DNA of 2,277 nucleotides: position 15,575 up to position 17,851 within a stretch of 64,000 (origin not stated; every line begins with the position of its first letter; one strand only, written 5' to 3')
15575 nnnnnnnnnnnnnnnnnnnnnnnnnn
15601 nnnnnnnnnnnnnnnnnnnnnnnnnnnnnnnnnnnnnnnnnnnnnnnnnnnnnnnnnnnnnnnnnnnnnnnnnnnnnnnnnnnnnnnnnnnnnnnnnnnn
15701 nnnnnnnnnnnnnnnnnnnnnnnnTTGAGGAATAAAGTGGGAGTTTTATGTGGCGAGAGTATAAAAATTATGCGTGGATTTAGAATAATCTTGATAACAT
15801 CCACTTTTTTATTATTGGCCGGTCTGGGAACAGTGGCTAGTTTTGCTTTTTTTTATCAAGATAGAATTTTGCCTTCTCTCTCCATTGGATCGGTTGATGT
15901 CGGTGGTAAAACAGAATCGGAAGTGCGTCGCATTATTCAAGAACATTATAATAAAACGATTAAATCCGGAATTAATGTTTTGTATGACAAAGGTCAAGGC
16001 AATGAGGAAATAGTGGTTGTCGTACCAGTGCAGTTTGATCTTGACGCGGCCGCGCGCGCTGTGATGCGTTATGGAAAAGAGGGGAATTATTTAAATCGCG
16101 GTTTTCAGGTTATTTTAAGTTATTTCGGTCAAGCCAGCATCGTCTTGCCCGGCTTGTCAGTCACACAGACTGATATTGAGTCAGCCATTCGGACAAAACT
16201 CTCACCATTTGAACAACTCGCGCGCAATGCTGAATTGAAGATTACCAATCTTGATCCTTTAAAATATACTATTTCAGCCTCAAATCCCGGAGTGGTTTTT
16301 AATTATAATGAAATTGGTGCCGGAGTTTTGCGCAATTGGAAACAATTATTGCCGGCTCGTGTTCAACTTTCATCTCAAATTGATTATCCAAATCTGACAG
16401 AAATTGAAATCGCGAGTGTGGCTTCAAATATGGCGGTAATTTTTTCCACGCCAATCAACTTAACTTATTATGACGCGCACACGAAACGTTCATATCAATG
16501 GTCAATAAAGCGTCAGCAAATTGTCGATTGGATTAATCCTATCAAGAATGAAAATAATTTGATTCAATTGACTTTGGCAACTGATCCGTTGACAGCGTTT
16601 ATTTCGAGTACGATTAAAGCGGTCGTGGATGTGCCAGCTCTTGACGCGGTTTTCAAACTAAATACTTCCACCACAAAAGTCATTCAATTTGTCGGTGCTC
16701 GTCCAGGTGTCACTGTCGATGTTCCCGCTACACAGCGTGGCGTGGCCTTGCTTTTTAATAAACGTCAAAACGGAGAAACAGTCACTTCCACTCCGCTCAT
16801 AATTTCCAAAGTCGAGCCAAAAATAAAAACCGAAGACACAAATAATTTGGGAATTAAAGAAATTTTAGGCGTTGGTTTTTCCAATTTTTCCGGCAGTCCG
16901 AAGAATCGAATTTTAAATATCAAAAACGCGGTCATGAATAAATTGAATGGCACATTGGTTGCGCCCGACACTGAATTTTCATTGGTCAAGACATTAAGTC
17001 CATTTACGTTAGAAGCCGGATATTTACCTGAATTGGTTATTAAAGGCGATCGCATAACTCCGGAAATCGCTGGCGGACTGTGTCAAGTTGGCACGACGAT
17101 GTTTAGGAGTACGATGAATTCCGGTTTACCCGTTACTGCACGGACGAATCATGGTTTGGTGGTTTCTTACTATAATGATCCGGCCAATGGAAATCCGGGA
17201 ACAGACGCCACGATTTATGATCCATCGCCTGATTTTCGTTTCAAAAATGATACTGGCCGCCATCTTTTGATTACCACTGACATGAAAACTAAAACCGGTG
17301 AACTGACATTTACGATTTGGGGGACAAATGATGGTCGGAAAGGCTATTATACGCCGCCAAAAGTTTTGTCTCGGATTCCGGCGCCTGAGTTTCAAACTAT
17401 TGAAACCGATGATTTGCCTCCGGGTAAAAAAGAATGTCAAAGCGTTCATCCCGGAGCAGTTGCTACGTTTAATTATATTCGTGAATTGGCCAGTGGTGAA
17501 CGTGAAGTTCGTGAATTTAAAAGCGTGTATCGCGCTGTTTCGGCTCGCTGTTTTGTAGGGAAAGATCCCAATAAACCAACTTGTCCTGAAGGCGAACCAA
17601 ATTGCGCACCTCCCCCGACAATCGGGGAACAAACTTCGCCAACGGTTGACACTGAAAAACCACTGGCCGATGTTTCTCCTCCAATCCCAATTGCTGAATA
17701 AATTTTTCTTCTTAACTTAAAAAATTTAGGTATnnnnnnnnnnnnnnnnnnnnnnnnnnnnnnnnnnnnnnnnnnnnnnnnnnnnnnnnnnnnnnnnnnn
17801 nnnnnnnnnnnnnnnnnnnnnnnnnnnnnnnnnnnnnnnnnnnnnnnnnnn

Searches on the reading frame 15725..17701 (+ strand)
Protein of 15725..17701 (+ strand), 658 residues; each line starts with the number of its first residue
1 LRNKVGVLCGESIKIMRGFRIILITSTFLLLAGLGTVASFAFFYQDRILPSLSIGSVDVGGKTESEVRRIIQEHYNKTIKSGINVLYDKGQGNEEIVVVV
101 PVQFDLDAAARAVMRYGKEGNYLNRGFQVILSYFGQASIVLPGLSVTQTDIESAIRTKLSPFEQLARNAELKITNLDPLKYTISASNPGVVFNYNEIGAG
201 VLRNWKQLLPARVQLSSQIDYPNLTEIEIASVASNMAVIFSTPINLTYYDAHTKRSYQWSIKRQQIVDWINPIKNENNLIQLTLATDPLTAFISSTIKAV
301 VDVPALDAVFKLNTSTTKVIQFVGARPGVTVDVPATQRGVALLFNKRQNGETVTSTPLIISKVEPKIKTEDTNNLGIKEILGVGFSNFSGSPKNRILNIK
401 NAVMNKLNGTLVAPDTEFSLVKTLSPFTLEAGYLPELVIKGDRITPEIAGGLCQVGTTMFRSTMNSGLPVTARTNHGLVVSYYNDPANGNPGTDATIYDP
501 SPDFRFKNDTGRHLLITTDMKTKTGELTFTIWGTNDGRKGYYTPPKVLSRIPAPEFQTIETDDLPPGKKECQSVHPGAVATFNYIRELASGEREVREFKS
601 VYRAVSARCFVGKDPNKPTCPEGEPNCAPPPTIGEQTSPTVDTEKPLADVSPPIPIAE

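Call 51: search_protein_families(library=pfam, proteins=[window:15725-17701:+], max_evalue=0.0001)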
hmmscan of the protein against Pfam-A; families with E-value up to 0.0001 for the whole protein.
window:15725-17701:+ (658 aa): 2 families
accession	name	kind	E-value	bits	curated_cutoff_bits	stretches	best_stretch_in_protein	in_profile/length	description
PF04294.18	VanW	-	2e-32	111.9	27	1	394-532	1-130/130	VanW like protein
PF12229.13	PG_binding_4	-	8.6e-07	29.6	22.1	0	275-340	43-104/117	Putative peptidoglycan binding domain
